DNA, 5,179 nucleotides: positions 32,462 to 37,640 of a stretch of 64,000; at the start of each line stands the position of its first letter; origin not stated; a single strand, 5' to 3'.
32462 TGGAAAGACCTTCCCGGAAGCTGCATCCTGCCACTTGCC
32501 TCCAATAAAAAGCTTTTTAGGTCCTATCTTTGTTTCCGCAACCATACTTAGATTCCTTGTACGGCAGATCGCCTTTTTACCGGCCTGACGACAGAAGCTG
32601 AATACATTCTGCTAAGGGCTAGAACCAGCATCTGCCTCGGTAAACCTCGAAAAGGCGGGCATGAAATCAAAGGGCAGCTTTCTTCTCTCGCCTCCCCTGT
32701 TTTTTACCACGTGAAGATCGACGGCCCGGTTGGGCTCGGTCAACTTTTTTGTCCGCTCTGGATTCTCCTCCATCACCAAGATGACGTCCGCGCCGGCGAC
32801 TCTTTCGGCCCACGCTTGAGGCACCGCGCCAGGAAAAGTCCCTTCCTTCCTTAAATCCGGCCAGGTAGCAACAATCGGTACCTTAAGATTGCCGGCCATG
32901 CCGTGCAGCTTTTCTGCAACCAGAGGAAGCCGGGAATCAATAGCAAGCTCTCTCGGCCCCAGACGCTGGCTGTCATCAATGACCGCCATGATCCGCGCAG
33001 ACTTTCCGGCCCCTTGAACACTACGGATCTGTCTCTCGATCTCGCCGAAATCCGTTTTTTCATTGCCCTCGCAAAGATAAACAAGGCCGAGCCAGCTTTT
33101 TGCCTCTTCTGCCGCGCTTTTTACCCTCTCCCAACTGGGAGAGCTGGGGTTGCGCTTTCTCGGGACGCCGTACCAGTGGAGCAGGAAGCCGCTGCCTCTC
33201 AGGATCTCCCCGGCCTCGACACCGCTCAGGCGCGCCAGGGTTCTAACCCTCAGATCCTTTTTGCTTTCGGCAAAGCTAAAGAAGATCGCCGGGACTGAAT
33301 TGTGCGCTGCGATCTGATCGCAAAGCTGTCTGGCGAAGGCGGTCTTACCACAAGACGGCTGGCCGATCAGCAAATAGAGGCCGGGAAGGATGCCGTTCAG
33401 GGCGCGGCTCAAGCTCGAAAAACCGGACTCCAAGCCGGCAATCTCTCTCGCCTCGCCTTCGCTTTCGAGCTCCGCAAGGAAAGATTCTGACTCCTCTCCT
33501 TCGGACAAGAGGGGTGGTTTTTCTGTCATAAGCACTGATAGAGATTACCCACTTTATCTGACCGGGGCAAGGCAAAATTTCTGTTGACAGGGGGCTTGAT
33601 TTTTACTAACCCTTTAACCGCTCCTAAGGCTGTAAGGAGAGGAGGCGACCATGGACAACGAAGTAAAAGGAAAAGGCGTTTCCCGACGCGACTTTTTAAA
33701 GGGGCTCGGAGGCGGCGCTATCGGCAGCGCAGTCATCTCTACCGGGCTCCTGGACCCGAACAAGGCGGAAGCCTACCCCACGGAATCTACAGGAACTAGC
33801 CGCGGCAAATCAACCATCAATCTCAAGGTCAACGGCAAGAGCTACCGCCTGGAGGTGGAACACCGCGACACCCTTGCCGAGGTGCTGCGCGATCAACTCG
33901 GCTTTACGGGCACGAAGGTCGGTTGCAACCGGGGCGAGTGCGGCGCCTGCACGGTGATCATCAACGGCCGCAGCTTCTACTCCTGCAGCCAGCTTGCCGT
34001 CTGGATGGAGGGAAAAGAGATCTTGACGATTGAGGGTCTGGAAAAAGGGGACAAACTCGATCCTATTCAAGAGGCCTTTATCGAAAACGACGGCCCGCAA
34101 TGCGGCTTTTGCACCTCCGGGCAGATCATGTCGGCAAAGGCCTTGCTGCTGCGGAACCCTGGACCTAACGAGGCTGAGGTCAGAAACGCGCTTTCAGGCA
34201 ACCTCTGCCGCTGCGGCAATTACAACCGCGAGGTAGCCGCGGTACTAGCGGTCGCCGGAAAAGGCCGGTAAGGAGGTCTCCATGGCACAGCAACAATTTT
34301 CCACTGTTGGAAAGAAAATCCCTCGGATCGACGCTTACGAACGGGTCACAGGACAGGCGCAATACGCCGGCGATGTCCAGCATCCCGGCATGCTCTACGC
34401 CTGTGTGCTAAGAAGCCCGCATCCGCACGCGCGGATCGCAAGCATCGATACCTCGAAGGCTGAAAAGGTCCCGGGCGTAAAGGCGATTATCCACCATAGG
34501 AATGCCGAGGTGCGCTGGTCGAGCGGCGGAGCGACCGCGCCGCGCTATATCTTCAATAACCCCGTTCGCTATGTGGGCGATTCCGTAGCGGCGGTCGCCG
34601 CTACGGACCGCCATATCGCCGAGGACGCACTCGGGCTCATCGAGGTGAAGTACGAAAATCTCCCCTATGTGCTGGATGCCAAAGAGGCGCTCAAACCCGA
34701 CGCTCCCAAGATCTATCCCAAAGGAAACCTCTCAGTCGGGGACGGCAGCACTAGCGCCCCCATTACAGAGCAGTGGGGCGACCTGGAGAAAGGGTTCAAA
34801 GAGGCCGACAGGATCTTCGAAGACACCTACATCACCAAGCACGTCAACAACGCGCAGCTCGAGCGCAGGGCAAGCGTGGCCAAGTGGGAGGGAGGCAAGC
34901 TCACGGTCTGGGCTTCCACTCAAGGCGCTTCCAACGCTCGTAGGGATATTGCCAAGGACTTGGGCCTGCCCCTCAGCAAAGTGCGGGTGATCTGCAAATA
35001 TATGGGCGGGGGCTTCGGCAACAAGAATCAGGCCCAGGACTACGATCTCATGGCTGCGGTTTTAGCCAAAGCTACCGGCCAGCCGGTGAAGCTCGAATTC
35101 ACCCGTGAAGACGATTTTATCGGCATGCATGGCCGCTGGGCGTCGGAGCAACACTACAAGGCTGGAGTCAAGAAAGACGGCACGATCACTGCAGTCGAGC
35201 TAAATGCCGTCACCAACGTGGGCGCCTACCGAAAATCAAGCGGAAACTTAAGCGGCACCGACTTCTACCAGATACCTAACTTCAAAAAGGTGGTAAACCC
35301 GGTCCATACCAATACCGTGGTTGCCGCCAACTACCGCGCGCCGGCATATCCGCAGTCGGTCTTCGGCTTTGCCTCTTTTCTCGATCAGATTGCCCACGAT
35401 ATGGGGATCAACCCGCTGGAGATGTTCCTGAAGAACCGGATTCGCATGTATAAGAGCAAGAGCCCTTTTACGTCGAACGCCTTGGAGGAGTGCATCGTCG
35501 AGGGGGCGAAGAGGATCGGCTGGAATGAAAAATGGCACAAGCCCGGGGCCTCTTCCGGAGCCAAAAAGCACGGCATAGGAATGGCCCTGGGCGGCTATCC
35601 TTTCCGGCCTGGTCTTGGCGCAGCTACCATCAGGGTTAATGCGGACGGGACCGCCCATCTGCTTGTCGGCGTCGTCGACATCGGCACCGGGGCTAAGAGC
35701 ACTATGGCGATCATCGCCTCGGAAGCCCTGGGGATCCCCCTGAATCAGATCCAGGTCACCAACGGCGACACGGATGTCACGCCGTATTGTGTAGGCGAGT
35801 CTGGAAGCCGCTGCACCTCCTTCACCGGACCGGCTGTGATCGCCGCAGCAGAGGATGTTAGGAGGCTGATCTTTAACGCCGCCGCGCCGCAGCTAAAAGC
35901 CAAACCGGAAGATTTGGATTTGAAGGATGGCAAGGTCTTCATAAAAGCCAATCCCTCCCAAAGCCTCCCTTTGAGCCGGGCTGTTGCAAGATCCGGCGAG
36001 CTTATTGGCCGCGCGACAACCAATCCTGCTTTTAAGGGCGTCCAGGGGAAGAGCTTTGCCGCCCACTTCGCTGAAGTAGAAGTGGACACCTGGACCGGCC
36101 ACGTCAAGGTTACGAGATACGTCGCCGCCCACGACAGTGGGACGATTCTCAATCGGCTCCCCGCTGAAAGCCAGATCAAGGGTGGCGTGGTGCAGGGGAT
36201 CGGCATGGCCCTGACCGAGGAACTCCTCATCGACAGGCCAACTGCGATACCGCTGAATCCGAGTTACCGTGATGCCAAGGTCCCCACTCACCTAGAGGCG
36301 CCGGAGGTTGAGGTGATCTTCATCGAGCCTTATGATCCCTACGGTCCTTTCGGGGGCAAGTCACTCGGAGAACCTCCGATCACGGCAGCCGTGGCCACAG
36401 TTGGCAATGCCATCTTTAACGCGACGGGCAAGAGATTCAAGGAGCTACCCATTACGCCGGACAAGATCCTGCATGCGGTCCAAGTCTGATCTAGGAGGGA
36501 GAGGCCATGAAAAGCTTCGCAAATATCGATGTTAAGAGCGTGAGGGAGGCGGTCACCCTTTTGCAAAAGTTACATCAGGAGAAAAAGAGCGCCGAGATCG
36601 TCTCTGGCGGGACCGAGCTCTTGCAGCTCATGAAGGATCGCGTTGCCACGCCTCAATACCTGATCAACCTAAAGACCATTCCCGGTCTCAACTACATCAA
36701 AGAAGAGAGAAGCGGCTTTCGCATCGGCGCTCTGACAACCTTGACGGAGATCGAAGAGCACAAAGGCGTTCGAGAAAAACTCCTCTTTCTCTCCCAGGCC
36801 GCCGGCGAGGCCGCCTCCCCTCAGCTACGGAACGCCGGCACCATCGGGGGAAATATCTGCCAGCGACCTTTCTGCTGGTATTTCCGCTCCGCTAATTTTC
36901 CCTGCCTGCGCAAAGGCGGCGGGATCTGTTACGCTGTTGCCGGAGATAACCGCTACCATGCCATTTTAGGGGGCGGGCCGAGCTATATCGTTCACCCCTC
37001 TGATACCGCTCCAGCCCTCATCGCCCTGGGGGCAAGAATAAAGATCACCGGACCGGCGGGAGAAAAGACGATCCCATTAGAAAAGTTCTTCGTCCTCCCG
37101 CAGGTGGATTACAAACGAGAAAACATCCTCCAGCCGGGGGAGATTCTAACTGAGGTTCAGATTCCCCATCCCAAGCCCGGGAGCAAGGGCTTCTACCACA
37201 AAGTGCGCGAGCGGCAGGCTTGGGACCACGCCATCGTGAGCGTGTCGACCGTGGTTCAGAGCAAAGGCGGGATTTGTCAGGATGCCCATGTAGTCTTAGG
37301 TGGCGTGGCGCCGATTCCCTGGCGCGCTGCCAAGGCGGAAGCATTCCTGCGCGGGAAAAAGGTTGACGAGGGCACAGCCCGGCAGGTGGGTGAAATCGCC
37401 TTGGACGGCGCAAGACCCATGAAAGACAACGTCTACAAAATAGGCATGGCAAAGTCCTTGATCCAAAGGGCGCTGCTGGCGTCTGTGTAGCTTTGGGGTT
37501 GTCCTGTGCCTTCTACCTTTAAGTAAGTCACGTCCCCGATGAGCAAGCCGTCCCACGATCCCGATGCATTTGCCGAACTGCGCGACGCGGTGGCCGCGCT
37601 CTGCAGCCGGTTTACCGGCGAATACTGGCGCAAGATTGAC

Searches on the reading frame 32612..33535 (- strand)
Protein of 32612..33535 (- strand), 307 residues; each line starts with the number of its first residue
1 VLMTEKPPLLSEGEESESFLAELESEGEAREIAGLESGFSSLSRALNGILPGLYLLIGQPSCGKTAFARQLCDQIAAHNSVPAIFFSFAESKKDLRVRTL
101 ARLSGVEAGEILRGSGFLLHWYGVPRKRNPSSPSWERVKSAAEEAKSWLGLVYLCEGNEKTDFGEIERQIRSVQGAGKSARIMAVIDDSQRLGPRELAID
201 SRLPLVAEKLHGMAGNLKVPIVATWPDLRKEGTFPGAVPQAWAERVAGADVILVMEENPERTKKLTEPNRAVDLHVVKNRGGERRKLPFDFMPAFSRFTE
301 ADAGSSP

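Call 54: search_protein_families(library=pfam, proteins=[window:32612-33535:-], max_evalue=0.0001)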
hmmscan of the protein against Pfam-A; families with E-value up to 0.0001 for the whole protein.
window:32612-33535:- (307 aa): 1 family
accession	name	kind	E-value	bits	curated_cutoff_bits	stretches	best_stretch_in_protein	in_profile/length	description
PF03796.21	DnaB_C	-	5.2e-18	65.8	27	1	34-299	1-254/255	DnaB-like helicase C terminal domain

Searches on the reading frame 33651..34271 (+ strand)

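Call 54: search_protein_families(library=pfam, proteins=[window:33651-34271:+], max_evalue=0.0001)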
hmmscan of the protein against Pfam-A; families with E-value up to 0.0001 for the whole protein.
window:33651-34271:+ (206 aa): 3 families
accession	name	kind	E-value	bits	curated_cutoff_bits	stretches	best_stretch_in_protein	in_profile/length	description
PF01799.25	Fer2_2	-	1.5e-30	105.6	30.3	1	126-198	1-74/75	[2Fe-2S] binding domain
PF00111.32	Fer2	-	4.7e-08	33.3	21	1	59-111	2-54/77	2Fe-2S iron-sulfur cluster binding domain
PF13085.11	Fer2_3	-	6.6e-06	26.5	27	1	88-132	48-91/107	2Fe-2S iron-sulfur cluster binding domain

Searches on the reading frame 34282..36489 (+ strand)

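Call 54: search_protein_families(library=pfam, proteins=[window:34282-36489:+], max_evalue=0.0001)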
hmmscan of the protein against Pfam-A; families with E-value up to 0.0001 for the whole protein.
window:34282-36489:+ (735 aa): 3 families
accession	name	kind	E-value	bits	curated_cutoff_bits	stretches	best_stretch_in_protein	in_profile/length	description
PF20256.3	MoCoBD_2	-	1.2e-66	225.6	27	1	409-674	3-283/283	Molybdopterin cofactor-binding domain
PF02738.23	MoCoBD_1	-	3.4e-61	206.9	27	1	164-385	14-243/244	Molybdopterin cofactor-binding domain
PF01315.27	Ald_Xan_dh_C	-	6.9e-28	97.6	31.3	1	23-128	1-110/110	Aldehyde oxidase and xanthine dehydrogenase, a/b hammerhead domain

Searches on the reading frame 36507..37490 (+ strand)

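Call 54: search_protein_families(library=pfam, proteins=[window:36507-37490:+], max_evalue=0.0001)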
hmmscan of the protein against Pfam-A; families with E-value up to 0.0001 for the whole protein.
window:36507-37490:+ (327 aa): 2 families
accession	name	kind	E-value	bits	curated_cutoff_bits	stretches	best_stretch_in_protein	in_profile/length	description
PF00941.27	FAD_binding_5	-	4.1e-45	154.1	27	1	4-222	3-170/170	FAD binding domain in molybdopterin dehydrogenase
PF03450.22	CO_deh_flav_C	-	5.4e-17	62.2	25.5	1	232-324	4-100/102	CO dehydrogenase flavoprotein C-terminal domain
